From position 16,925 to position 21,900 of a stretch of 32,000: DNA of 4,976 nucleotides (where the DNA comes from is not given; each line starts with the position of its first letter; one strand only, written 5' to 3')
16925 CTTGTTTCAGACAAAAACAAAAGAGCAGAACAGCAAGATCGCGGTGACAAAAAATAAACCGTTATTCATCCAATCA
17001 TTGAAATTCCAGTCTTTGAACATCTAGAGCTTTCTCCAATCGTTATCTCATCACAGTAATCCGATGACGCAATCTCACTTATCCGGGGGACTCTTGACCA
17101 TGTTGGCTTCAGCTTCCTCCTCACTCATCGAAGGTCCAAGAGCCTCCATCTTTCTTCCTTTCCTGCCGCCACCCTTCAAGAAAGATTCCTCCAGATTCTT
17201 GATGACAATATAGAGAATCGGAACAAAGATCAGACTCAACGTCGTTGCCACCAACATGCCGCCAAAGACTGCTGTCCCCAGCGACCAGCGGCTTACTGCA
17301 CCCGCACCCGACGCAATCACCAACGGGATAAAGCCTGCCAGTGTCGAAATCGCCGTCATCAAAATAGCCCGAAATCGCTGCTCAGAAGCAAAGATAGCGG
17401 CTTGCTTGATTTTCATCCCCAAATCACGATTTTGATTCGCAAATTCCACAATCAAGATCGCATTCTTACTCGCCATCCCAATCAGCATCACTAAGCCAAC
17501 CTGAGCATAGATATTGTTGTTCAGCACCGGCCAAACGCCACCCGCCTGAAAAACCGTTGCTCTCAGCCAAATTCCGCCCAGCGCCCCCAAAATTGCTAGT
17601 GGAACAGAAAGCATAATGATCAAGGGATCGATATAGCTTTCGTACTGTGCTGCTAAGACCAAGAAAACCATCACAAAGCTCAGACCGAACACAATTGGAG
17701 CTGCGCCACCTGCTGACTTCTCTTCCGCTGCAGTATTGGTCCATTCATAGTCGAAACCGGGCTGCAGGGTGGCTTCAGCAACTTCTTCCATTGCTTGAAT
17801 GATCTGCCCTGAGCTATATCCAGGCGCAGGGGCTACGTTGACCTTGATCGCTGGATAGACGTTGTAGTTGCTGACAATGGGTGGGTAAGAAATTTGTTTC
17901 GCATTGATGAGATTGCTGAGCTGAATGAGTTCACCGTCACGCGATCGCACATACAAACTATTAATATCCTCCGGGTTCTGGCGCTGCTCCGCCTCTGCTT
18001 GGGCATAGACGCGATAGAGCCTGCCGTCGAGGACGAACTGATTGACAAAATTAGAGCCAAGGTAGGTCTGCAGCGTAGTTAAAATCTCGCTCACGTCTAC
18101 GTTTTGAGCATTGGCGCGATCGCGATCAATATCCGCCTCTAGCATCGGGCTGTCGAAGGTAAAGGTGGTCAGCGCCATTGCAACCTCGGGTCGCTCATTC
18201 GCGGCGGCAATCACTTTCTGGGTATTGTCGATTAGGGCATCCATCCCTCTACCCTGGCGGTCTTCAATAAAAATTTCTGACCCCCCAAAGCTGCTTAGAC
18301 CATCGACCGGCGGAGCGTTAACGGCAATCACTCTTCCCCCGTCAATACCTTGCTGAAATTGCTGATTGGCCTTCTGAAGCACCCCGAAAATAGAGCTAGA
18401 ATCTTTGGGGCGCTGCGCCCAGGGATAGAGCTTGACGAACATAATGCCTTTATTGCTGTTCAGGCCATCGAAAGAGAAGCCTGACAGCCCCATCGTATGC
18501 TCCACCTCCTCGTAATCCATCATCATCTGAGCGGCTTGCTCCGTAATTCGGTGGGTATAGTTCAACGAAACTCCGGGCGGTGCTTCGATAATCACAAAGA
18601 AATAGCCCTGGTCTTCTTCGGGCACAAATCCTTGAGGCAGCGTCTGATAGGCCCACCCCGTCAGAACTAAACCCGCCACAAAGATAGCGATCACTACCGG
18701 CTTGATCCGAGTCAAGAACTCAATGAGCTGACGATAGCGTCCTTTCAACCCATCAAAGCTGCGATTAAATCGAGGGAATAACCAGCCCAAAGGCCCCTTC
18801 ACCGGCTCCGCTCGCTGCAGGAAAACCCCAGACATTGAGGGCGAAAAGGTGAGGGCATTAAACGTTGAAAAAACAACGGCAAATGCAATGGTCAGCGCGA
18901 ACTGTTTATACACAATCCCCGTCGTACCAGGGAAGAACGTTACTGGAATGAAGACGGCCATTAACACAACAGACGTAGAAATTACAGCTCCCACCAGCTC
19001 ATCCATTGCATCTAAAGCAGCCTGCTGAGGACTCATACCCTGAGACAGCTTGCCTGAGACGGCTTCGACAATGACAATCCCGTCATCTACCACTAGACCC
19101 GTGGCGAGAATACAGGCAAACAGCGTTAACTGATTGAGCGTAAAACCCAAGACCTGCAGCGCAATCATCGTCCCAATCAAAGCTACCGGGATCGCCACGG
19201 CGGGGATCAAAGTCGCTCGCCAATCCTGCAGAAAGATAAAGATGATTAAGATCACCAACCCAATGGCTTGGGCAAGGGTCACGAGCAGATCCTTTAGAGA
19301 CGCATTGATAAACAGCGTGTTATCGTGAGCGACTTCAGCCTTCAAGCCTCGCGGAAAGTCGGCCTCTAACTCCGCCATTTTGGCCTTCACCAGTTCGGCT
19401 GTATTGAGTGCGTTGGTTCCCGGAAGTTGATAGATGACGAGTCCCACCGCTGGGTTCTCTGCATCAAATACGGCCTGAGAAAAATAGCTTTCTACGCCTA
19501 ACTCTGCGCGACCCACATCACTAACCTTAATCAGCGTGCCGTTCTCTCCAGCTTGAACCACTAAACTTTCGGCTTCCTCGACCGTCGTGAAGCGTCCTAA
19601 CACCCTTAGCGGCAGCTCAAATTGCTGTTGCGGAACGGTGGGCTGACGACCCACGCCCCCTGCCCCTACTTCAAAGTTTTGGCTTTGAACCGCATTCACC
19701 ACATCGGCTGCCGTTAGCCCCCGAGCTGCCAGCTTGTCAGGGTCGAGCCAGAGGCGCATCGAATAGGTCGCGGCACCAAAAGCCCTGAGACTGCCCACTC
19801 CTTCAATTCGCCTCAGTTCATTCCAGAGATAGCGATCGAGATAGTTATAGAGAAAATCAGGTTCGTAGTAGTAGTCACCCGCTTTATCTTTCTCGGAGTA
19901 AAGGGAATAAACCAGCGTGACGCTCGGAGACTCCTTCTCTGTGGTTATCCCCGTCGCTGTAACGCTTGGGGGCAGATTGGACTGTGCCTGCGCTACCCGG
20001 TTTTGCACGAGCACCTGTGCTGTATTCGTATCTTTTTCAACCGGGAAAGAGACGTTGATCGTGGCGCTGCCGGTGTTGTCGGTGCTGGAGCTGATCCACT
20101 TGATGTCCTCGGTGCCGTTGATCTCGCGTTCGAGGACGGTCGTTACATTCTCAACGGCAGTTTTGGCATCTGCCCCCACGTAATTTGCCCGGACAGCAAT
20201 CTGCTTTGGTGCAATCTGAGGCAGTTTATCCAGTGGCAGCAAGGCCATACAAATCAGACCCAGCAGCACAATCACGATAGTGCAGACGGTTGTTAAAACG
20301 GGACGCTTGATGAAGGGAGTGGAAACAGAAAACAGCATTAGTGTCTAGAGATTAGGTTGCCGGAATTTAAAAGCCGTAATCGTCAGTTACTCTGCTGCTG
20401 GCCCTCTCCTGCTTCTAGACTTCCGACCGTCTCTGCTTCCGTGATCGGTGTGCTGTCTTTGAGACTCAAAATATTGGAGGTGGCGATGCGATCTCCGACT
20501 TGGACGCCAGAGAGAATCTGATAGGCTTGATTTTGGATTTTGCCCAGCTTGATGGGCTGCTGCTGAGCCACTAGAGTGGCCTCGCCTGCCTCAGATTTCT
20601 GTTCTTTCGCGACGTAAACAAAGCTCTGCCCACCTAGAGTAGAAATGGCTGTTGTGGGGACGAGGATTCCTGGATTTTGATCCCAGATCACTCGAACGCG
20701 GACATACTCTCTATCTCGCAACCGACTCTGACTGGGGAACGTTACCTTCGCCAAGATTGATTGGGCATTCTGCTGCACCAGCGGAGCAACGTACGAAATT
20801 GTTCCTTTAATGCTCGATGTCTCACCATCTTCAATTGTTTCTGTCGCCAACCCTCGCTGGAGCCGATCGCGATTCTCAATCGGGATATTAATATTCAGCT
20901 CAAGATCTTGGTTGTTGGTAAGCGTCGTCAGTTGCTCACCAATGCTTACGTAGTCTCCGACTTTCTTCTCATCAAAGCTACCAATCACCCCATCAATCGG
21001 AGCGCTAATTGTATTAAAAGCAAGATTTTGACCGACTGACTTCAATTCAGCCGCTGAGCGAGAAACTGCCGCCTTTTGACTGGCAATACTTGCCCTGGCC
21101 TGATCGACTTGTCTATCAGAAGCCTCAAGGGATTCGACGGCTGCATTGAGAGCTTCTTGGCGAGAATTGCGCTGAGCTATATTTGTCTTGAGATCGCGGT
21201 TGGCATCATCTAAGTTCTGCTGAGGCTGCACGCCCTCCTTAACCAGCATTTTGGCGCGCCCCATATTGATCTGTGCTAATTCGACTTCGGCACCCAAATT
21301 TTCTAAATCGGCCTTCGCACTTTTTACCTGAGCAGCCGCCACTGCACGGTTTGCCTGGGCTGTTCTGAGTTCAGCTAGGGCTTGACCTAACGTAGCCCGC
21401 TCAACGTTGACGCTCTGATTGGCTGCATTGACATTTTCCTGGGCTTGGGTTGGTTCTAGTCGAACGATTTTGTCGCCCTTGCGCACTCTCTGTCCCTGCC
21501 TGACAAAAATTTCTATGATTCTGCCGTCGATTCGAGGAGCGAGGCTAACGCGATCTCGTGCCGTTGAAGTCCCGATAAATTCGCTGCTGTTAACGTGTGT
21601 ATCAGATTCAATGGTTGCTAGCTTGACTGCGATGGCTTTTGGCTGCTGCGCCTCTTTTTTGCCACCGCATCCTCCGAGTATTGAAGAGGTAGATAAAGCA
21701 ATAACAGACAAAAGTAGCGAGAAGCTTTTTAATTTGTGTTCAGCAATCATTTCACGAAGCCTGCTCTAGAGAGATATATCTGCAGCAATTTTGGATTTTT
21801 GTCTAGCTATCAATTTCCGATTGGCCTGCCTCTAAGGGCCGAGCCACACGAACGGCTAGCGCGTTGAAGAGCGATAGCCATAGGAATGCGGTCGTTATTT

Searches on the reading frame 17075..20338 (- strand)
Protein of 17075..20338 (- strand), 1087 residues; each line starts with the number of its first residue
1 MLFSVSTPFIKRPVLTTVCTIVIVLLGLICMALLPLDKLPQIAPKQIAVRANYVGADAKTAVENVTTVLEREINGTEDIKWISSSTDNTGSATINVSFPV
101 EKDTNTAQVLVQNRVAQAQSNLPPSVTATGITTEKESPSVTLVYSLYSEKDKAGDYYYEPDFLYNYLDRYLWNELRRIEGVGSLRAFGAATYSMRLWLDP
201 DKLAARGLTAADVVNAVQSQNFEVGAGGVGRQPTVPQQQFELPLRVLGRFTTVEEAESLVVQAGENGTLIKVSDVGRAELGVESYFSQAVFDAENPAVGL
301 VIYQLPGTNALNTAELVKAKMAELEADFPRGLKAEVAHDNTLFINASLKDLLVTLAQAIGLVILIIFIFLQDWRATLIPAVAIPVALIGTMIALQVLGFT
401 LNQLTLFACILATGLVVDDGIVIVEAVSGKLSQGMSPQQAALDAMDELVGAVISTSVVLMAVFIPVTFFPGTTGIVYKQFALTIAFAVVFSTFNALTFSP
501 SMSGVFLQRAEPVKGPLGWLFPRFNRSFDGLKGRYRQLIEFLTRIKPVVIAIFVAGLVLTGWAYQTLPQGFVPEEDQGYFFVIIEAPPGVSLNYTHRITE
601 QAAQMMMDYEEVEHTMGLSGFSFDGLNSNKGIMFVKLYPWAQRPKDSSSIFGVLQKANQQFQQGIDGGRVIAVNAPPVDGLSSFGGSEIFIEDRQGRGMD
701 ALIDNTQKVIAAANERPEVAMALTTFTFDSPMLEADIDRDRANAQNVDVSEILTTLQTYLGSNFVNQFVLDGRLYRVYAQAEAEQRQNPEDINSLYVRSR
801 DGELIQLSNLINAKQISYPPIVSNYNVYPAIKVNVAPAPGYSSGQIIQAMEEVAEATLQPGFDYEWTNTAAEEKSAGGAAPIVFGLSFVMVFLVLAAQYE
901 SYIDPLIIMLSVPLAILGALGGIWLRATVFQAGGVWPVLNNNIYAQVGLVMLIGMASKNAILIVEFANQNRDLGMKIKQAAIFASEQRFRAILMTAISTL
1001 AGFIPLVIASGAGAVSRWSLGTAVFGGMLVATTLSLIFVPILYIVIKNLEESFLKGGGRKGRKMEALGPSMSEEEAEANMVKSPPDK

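Call 91: search_protein_families(library=pfam, proteins=[window:17075-20338:-], max_evalue=0.00001)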
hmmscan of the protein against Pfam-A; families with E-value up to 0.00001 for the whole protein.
window:17075-20338:- (1087 aa): 2 families
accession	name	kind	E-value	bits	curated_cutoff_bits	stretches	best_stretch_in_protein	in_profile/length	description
PF00873.25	ACR_tran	-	1.8e-302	1006.4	28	1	8-1047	4-1021/1021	AcrB/AcrD/AcrF family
PF03176.21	MMPL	-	8.5e-10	38.5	20.5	2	312-509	105-305/333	MMPL family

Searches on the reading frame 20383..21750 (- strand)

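Call 91: search_protein_families(library=pfam, proteins=[window:20383-21750:-], max_evalue=0.00001)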
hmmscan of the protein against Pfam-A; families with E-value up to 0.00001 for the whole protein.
window:20383-21750:- (455 aa): 4 families
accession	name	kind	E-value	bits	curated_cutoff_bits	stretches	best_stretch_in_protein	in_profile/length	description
PF13437.12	HlyD_3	-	1.7e-13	51.7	22.2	1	247-341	1-96/106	HlyD family secretion protein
PF16576.10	HlyD_D23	-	5.3e-10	39.4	30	1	201-342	63-205/214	Barrel-sandwich domain of CusB or HlyD membrane-fusion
PF13533.13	Biotin_lipoyl_2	-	1.7e-07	31.3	29.8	1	68-99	1-32/32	Biotin-lipoyl like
PF12700.13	HlyD_2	-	1e-06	28.3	25.1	1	75-386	72-365/416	HlyD family secretion protein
